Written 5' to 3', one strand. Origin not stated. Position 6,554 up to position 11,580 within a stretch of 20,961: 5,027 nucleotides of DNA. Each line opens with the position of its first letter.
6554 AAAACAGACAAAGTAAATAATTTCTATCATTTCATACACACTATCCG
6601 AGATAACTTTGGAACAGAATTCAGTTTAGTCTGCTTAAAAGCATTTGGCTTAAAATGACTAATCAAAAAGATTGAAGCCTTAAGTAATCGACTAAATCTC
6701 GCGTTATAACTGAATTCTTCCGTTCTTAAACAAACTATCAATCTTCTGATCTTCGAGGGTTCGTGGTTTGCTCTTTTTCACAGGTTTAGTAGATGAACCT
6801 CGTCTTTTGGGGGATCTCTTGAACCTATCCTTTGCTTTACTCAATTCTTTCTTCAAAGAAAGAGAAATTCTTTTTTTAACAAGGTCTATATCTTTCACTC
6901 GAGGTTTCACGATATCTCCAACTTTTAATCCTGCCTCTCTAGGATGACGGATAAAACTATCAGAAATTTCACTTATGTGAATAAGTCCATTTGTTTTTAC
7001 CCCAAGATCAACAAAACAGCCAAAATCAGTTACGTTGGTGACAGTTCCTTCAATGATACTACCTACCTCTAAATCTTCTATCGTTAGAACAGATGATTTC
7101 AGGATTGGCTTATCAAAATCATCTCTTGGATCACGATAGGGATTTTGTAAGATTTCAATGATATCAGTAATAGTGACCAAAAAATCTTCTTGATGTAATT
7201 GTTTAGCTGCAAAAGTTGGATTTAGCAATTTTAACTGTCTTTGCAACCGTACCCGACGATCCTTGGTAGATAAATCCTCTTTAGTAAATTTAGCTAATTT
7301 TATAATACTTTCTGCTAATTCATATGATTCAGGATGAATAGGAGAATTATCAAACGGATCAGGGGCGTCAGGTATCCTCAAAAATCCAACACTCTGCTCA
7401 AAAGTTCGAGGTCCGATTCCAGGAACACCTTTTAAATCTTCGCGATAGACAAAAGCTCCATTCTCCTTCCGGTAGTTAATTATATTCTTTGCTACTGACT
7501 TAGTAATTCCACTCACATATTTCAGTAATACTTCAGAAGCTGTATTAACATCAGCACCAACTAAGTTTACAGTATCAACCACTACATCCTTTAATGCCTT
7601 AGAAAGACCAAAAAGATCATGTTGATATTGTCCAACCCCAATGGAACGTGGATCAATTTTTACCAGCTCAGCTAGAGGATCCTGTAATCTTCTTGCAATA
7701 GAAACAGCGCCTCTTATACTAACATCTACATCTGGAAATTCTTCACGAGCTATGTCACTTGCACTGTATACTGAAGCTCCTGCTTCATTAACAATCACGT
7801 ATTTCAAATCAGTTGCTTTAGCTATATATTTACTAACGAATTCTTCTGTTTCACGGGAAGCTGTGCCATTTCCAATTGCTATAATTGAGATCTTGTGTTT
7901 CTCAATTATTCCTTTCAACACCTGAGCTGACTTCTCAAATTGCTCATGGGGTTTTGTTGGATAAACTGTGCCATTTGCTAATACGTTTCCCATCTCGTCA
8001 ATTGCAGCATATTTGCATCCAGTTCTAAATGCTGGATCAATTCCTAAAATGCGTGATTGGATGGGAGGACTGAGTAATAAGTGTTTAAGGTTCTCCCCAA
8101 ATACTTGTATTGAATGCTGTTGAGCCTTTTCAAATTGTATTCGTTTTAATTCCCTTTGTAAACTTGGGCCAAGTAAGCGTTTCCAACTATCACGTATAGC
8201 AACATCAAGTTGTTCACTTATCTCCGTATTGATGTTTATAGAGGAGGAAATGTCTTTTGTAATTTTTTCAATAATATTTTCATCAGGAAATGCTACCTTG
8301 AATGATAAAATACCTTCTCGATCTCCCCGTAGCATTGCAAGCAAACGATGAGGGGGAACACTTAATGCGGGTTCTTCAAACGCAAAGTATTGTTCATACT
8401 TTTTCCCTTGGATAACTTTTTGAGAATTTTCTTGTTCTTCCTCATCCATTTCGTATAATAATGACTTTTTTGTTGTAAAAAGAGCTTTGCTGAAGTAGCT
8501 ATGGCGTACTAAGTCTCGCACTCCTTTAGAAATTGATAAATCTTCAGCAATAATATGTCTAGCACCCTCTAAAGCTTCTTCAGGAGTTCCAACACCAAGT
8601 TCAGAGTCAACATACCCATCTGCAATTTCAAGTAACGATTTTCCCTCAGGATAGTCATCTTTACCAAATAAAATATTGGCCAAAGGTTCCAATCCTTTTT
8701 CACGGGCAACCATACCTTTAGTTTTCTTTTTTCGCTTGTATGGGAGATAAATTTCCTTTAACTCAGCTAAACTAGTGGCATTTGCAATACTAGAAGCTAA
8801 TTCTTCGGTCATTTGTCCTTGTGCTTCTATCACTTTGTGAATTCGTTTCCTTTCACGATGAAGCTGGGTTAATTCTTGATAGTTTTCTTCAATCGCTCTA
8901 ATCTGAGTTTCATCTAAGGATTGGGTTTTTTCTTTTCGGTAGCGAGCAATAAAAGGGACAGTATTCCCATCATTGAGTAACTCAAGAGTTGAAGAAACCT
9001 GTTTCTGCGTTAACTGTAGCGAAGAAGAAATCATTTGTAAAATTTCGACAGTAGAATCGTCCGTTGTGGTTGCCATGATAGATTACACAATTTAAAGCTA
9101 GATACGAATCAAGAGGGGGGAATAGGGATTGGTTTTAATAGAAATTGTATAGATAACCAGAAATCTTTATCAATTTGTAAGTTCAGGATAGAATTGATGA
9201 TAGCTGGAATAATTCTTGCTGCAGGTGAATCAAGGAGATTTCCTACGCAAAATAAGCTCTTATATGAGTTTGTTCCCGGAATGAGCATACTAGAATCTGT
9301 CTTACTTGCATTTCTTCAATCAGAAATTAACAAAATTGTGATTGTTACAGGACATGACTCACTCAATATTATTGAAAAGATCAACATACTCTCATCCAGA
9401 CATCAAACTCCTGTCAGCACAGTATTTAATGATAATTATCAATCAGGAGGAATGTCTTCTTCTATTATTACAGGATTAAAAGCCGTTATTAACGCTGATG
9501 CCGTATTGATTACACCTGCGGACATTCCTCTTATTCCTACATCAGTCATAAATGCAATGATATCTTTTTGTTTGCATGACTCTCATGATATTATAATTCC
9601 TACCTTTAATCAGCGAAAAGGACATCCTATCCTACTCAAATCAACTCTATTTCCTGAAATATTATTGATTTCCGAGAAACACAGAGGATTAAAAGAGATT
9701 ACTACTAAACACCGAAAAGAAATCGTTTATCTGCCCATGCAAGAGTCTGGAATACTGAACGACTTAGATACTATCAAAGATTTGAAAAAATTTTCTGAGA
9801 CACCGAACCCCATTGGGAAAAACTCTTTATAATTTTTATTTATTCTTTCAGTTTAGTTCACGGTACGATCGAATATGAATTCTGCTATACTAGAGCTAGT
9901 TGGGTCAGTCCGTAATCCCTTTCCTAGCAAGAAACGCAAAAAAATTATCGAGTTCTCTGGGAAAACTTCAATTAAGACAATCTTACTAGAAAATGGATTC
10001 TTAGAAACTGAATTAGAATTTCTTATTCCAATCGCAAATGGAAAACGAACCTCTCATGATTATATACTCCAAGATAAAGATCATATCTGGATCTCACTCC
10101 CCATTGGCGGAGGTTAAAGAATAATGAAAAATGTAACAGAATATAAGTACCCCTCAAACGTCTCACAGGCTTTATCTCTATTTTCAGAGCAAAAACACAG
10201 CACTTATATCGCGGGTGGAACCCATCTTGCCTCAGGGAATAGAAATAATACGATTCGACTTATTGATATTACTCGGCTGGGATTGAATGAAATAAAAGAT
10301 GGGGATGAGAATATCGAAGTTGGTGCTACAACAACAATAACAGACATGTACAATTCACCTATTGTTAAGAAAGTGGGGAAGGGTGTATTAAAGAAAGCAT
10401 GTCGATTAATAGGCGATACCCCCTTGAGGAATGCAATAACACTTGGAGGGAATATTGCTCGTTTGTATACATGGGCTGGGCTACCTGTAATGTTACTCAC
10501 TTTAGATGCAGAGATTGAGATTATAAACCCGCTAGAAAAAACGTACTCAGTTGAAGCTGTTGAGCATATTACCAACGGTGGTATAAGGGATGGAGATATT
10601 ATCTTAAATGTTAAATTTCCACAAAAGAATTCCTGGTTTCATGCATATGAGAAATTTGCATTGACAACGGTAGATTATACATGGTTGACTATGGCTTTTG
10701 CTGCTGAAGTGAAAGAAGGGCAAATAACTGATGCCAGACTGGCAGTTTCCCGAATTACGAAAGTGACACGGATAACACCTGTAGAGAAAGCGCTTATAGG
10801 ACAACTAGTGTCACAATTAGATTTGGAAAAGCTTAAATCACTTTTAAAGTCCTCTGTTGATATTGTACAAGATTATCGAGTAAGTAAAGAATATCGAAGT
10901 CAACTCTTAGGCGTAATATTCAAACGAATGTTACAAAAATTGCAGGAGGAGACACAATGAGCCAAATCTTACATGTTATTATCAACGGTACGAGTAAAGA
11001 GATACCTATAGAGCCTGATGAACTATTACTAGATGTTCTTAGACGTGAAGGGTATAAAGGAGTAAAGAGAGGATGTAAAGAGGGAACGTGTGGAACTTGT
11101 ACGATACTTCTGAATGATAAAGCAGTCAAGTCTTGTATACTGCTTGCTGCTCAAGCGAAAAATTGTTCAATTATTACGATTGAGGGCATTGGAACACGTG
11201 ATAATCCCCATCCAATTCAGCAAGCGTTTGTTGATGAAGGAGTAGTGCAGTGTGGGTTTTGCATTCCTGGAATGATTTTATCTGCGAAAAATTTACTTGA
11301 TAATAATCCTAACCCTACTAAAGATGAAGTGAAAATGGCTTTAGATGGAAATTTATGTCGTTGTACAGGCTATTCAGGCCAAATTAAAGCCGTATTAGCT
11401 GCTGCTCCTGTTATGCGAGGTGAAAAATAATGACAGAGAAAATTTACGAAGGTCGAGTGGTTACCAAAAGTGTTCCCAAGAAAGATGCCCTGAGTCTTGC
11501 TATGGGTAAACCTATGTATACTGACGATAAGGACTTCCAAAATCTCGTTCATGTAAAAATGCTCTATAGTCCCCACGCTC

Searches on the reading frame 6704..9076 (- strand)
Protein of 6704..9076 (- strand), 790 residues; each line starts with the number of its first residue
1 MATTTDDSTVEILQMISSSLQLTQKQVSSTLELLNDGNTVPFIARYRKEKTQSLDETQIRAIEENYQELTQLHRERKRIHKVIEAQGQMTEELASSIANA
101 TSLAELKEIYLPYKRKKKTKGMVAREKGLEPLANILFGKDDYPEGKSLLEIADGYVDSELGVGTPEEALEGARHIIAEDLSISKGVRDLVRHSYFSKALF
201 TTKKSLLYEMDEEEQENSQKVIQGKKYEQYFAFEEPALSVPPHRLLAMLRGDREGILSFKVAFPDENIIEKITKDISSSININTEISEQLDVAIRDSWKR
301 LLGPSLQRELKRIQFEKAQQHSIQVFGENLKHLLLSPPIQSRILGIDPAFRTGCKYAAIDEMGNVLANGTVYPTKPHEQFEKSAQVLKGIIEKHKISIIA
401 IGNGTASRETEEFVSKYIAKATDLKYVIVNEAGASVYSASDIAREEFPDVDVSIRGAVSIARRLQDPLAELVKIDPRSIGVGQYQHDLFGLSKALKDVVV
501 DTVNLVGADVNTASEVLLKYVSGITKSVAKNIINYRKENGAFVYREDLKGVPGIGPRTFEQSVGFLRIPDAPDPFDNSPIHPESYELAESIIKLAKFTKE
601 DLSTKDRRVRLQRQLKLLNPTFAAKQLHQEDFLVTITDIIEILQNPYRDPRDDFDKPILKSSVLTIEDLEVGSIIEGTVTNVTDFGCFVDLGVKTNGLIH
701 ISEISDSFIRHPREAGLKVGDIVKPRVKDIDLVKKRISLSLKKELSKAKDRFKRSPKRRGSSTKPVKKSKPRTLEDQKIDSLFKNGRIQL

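Call 7: search_protein_families(library=pfam, proteins=[window:6704-9076:-], max_evalue=0.001)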
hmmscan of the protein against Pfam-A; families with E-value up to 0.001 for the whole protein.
window:6704-9076:- (790 aa): 9 families
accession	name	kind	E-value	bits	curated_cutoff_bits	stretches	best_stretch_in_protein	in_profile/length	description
PF16921.10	Tex_YqgF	-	3.7e-54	182.9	27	1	342-465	2-126/126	Tex protein YqgF-like domain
PF09371.15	Tex_N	-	8.7e-27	93.1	32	1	11-84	2-75/75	Tex-like protein N-terminal domain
PF22706.1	Tex_central_region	-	3.7e-25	89.4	27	1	150-326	8-178/178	Tex central region-like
PF12836.13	HHH_3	-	1.2e-24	86.6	27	1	503-567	1-65/65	Helix-hairpin-helix motif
PF00575.29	S1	-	4.5e-17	62.6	22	1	669-742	2-74/74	S1 RNA binding domain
PF17674.7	HHH_9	-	4.4e-14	53.5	23.1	1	573-651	1-70/70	HHH domain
PF14639.11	YqgF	-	5.1e-08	33.3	35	1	359-472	26-147/150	Holliday-junction resolvase-like of SPT6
PF23459.1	S1_RRP5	-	1.7e-06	28.9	27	1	670-741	2-72/72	RRP5 S1 domain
PF14635.12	HHH_7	-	2.4e-06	28.3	27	1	490-569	19-104/104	Helix-hairpin-helix motif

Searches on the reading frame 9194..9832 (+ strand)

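Call 7: search_protein_families(library=pfam, proteins=[window:9194-9832:+], max_evalue=0.001)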
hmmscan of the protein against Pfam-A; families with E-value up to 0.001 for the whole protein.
window:9194-9832:+ (212 aa): 2 families
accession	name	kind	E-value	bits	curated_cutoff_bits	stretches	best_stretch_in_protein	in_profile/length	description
PF12804.13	NTP_transf_3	-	1.8e-30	106.7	27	1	5-173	1-157/160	MobA-like NTP transferase domain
PF01128.25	IspD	-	1.8e-06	28.3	27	1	5-126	3-117/221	2-C-methyl-D-erythritol 4-phosphate cytidylyltransferase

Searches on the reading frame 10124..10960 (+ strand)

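Call 7: search_protein_families(library=pfam, proteins=[window:10124-10960:+], max_evalue=0.001)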
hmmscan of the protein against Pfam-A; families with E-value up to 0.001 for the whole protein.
window:10124-10960:+ (278 aa): 2 families
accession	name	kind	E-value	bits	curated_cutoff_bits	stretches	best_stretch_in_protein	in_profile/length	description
PF00941.27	FAD_binding_5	-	1.3e-26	93.8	27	1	6-167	4-169/170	FAD binding domain in molybdopterin dehydrogenase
PF03450.22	CO_deh_flav_C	-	1.4e-13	51.3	25.5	1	174-272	2-101/102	CO dehydrogenase flavoprotein C-terminal domain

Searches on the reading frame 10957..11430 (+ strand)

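Call 7: search_protein_families(library=pfam, proteins=[window:10957-11430:+], max_evalue=0.001)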
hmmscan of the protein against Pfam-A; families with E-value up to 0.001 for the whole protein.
window:10957-11430:+ (157 aa): 3 families
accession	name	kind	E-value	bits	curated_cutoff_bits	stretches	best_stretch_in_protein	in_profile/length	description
PF01799.25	Fer2_2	-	6.4e-32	110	30.3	1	74-146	1-74/75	[2Fe-2S] binding domain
PF00111.32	Fer2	-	5.1e-10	39.6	21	1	8-60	2-55/77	2Fe-2S iron-sulfur cluster binding domain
PF13085.11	Fer2_3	-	2.6e-05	24.6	27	1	37-77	49-88/107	2Fe-2S iron-sulfur cluster binding domain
